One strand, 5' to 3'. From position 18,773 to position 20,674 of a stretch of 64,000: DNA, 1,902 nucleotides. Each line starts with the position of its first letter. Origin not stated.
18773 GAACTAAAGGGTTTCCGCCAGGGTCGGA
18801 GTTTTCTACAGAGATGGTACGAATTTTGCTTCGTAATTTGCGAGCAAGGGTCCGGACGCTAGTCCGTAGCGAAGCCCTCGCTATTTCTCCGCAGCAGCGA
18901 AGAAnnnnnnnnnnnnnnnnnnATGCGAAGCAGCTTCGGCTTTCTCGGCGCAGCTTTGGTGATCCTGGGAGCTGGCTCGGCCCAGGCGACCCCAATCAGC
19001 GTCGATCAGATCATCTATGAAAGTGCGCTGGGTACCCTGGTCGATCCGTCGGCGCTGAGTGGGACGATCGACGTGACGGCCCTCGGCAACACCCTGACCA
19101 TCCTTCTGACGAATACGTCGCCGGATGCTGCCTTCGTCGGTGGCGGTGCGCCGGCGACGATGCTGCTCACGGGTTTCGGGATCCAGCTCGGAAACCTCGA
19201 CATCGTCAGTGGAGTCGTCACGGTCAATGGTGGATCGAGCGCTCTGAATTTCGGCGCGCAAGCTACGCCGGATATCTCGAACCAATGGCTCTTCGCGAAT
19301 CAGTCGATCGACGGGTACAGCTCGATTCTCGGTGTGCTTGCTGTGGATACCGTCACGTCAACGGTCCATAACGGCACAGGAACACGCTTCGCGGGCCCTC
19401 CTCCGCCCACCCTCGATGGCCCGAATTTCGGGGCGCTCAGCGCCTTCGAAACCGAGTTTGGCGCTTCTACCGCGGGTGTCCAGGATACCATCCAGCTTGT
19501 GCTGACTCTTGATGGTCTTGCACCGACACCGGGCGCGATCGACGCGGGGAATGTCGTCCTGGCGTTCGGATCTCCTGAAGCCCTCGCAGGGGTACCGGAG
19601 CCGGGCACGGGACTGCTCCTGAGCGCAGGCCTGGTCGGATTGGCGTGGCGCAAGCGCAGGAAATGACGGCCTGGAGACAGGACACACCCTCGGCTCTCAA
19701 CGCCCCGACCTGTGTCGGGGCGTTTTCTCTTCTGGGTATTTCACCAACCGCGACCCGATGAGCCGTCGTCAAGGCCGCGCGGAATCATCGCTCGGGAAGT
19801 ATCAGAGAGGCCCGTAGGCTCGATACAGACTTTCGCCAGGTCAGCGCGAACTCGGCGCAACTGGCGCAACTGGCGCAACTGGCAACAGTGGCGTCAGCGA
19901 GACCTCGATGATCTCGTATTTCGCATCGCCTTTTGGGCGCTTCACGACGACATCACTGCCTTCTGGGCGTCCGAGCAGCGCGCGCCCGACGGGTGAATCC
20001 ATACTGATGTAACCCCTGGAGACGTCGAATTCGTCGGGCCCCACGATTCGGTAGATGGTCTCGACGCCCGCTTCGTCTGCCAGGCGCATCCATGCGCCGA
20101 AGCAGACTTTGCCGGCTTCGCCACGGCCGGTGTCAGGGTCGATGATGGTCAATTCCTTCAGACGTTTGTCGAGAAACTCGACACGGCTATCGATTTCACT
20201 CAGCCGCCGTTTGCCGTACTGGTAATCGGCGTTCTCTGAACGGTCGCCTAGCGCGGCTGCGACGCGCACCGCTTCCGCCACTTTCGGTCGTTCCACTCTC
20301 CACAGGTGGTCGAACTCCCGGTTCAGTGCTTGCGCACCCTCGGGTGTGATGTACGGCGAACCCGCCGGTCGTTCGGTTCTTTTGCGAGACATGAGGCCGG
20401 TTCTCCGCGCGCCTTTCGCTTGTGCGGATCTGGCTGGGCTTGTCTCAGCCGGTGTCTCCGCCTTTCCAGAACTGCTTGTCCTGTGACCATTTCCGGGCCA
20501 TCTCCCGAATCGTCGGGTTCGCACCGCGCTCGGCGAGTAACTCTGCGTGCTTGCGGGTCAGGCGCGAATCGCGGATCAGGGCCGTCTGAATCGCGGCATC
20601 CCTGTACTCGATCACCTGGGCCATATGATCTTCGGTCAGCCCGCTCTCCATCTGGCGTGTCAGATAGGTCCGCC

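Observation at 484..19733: Four sigma-54 promoter matches plus an NtrC-type activator tie the left 19 kb into one putative regulon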

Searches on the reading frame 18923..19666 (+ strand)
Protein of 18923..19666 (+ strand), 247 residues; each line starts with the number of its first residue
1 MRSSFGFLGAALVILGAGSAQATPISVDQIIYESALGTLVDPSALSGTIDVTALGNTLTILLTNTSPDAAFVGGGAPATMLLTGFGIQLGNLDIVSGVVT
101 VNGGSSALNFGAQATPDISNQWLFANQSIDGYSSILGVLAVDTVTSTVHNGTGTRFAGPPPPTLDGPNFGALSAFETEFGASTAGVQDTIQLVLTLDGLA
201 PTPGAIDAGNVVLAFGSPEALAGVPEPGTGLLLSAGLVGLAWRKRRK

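Call 9: search_protein_families(library=pfam, proteins=[window:18923-19666:+])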
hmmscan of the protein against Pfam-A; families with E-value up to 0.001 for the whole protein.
window:18923-19666:+ (247 aa): 1 family
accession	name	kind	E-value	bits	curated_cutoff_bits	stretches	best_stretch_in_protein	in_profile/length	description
PF07589.16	PEP-CTERM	-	2e-06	28.1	20.7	1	224-246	2-24/24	PEP-CTERM motif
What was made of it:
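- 18923..19666 (+): 247-aa PEP-CTERM protein, apparently a single-gene transcription unit. Pfam PEP-CTERM, 28.1 bits against a 20.7 cut-off (call 9).
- On PEP-CTERM sorting-signal protein: Small protein 18923-19666: 28.1 bits against a 20.7 cut-off (call 9).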

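Call 41: find_homologous_proteins(query=window:18923-19666:+, max_evalue=0.00001)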
Query window:18923-19666:+ (247 aa): 51 proteins with E <= 0.00001 among 8000 candidates.
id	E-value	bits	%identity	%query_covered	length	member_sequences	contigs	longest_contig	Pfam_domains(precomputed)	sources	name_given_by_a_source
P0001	5.1e-149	512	100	100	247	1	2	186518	PF07589.17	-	-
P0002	3.7e-102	359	78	92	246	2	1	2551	PF07589.17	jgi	jgi:hypothetical protein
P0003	1.4e-100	354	71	100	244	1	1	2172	PF07589.17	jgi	jgi:hypothetical protein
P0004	3.5e-100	352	79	85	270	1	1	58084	-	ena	-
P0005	5.0e-99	349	71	100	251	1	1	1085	PF07589.17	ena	-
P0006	9.5e-99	348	74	95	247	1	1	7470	-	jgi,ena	-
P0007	1.3e-96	341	71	92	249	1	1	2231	-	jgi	-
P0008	1.1e-92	328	73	97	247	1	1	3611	PF07589.17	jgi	jgi:hypothetical protein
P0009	2.1e-92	327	70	97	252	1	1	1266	PF07589.17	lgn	-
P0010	2.1e-91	324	67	100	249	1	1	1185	-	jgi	jgi:PEP-CTERM motif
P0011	3.7e-90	319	71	85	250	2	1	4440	-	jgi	jgi:hypothetical protein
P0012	4.4e-89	316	69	97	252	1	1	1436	PF07589.17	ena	-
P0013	1.6e-88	314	69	96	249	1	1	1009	-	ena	-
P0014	1.7e-87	311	68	93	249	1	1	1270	-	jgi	jgi:hypothetical protein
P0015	2.3e-87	310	68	97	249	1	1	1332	-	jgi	jgi:hypothetical protein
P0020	5.9e-82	293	64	93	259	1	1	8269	-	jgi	jgi:hypothetical protein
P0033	1.5e-59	219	57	97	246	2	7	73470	PF18205.7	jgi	jgi:hypothetical protein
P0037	6.6e-57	211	51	93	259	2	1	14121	-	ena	-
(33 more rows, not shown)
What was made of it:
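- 18923..19666 (+): 51 homologues (call 41).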

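Call 42: find_encoding_contigs(protein=P0004, flank=10000, max_places=2)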
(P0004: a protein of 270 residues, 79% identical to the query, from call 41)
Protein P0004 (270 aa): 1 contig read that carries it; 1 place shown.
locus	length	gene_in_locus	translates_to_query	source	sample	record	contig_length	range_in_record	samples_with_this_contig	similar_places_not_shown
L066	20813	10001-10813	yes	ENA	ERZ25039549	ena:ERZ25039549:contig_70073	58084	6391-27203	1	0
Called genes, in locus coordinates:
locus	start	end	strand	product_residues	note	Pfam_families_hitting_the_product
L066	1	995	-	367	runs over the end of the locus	PF00753:Lactamase_B, PF00581:Rhodanese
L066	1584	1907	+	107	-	-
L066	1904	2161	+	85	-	-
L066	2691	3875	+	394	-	PF16670:PI-PLC-C1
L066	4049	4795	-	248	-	-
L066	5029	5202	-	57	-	-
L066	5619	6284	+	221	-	-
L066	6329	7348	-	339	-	PF24096:DUF7379 (weak), PF05057:DUF676 (weak), PF07819:PGAP1 (faint), PF01674:Lipase_2 (weak), PF02089:Palm_thioest (weak)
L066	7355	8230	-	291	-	PF04298:Zn_peptidase_2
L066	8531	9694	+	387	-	-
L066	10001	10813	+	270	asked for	-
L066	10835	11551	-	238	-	PF03372:Exo_endo_phos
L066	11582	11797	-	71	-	PF00709:Adenylsucc_synt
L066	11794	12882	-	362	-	PF00709:Adenylsucc_synt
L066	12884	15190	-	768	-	PF00389:2-Hacid_dh (faint), PF02826:2-Hacid_dh_C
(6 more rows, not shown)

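Call 43: find_encoding_contigs(protein=P0033, flank=10000, max_places=3)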
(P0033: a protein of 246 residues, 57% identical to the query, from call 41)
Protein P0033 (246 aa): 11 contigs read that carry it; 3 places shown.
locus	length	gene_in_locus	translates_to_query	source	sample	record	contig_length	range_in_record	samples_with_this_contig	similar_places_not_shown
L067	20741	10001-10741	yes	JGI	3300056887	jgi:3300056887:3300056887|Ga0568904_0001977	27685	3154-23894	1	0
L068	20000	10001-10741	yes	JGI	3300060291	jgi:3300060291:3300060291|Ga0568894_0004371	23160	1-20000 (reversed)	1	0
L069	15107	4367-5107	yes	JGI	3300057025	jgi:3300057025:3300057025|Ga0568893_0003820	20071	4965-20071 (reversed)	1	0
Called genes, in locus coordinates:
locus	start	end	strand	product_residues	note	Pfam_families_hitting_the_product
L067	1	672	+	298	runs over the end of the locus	-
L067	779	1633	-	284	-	-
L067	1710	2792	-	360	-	PF08100:Dimerisation, PF00891:Methyltransf_2, PF13649:Methyltransf_25 (weak), PF13847:Methyltransf_31 (faint), PF08242:Methyltransf_12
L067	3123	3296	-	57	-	-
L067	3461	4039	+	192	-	-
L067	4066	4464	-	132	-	-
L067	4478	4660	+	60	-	-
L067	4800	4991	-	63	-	-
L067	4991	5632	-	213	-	PF19502:DUF6036 (faint)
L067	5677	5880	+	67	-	-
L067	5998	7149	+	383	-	PF05977:MFS_3, PF07690:MFS_1, PF12832:MFS_1_like, PF13347:MFS_2 (weak), PF00083:Sugar_tr, PF07690:MFS_1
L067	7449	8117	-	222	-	PF00072:Response_reg, PF00196:GerE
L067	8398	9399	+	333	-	PF13480:Acetyltransf_6, PF02388:FemAB (weak)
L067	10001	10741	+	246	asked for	PF18205:VPDSG-CTERM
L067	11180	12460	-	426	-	PF04230:PS_pyruv_trans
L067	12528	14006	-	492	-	PF01943:Polysacc_synt, PF13440:Polysacc_synt_3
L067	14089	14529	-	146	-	-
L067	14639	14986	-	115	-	PF20586:DUF6788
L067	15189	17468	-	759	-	PF23914:TPR_CcmH_CycH (weak), PF25063:ARM_TT21_C (weak), PF14559:TPR_19 (weak), PF25062:ARM_TT21_N (weak), PF13432:TPR_16, PF14559:TPR_19, PF23914:TPR_CcmH_CycH (weak), PF14559:TPR_19, +29 more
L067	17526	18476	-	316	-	PF09721:Exosortase_EpsH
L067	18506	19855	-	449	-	PF00072:Response_reg, PF00158:Sigma54_activat, PF14532:Sigma54_activ_2, PF07728:AAA_5 (weak), PF25601:AAA_lid_14, PF02954:HTH_8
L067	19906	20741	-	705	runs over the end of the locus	PF16927:HisKA_7TM, PF02518:HATPase_c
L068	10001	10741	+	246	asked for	PF18205:VPDSG-CTERM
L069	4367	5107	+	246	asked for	PF18205:VPDSG-CTERM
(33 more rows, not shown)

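Call 45: find_encoding_contigs(protein=P0006, flank=8000, max_places=2)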
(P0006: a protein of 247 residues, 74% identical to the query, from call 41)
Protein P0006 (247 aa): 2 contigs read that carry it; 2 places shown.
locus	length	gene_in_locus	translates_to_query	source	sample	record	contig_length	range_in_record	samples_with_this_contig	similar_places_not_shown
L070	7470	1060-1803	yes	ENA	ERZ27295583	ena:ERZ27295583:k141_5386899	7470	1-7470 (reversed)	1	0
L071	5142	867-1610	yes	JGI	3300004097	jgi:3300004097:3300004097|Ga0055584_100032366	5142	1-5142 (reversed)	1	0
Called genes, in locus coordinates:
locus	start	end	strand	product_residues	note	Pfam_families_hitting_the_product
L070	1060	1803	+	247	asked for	-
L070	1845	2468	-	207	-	PF01209:Ubie_methyltran, PF06080:DUF938 (weak), PF13489:Methyltransf_23, PF06325:PrmA (weak), PF13847:Methyltransf_31, PF08241:Methyltransf_11, PF08242:Methyltransf_12, PF13649:Methyltransf_25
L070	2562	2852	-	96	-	PF02566:OsmC (weak)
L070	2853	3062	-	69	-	-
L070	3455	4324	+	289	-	PF08241:Methyltransf_11, PF08242:Methyltransf_12 (weak), PF13649:Methyltransf_25, PF13847:Methyltransf_31 (weak)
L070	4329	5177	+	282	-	PF13489:Methyltransf_23, PF08242:Methyltransf_12, PF08241:Methyltransf_11, PF13649:Methyltransf_25, PF13847:Methyltransf_31 (weak)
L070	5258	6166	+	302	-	PF10340:Say1_Mug180, PF20434:BD-FAE, PF07859:Abhydrolase_3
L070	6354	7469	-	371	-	?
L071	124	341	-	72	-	-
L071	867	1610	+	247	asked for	-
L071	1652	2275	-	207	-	PF01209:Ubie_methyltran, PF06080:DUF938 (weak), PF13489:Methyltransf_23, PF06325:PrmA (weak), PF13847:Methyltransf_31, PF08241:Methyltransf_11, PF08242:Methyltransf_12, PF13649:Methyltransf_25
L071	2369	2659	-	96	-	PF02566:OsmC (weak)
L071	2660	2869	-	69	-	-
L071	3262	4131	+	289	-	PF08241:Methyltransf_11, PF08242:Methyltransf_12 (weak), PF13649:Methyltransf_25, PF13847:Methyltransf_31 (weak)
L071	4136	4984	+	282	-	PF13489:Methyltransf_23, PF08242:Methyltransf_12, PF08241:Methyltransf_11, PF13649:Methyltransf_25, PF13847:Methyltransf_31 (weak)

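Call 46: find_encoding_contigs(protein=P0020, flank=8000, max_places=2)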
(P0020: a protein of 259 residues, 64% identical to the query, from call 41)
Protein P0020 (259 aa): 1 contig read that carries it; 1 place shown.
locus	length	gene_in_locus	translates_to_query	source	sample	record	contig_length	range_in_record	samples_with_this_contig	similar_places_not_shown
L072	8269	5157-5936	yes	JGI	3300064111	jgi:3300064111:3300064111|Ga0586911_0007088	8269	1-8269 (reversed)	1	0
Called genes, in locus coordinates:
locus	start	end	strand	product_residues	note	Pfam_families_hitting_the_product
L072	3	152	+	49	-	?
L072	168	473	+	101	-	PF00578:AhpC-TSA (weak), PF13905:Thioredoxin_8 (faint)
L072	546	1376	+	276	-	PF00106:adh_short, PF08659:KR, PF01370:Epimerase (weak), PF13561:adh_short_C2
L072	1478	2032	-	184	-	PF06892:Phage_CP76 (weak)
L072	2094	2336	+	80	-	-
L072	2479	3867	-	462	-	PF14236:DruA, PF13808:DDE_Tnp_1_assoc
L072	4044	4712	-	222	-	PF00041:fn3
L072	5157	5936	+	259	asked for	-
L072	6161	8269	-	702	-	?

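Call 47: find_encoding_contigs(protein=P0037, flank=10000, max_places=2)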
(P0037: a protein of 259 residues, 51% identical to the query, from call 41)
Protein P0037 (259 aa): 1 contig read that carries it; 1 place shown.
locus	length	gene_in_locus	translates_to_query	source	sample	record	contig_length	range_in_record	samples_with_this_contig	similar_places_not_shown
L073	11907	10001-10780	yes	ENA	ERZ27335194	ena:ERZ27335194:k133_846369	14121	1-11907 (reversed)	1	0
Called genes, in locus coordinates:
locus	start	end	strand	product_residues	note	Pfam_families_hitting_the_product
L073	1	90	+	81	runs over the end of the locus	-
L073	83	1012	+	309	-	PF00465:Fe-ADH (weak)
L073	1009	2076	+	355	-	PF04443:LuxE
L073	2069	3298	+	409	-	PF05893:LuxC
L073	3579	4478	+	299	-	PF01075:Glyco_transf_9 (faint)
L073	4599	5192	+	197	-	PF13580:SIS_2, PF01380:SIS (weak)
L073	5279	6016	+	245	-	PF02698:DUF218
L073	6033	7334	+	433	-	PF03446:NAD_binding_2, PF03721:UDPG_MGDP_dh_N, PF00984:UDPG_MGDP_dh, PF03720:UDPG_MGDP_dh_C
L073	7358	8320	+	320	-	PF09721:Exosortase_EpsH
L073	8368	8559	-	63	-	-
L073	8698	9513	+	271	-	-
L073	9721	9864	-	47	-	-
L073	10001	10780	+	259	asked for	-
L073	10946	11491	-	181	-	PF07589:PEP_exosort_dom (weak)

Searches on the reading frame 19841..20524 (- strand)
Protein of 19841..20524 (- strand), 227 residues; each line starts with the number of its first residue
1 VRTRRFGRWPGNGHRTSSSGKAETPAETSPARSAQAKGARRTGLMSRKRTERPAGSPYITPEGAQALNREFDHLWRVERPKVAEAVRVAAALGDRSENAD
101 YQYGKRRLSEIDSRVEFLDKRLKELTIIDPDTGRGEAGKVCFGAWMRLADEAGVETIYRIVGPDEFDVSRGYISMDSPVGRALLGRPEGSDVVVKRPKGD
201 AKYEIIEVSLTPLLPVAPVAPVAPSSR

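Call 9: search_protein_families(library=pfam, proteins=[window:19841-20524:-])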
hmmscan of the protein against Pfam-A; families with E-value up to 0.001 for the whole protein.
window:19841-20524:- (227 aa): 2 families
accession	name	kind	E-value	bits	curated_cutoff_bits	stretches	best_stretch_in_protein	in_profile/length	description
PF03449.20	GreA_GreB_N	-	1.9e-23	82.9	24.5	1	58-127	2-71/71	Transcription elongation factor, N-terminal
PF01272.25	GreA_GreB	-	9.9e-22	77.2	26.9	1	137-209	3-76/77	Transcription elongation factor, GreA/GreB, C-term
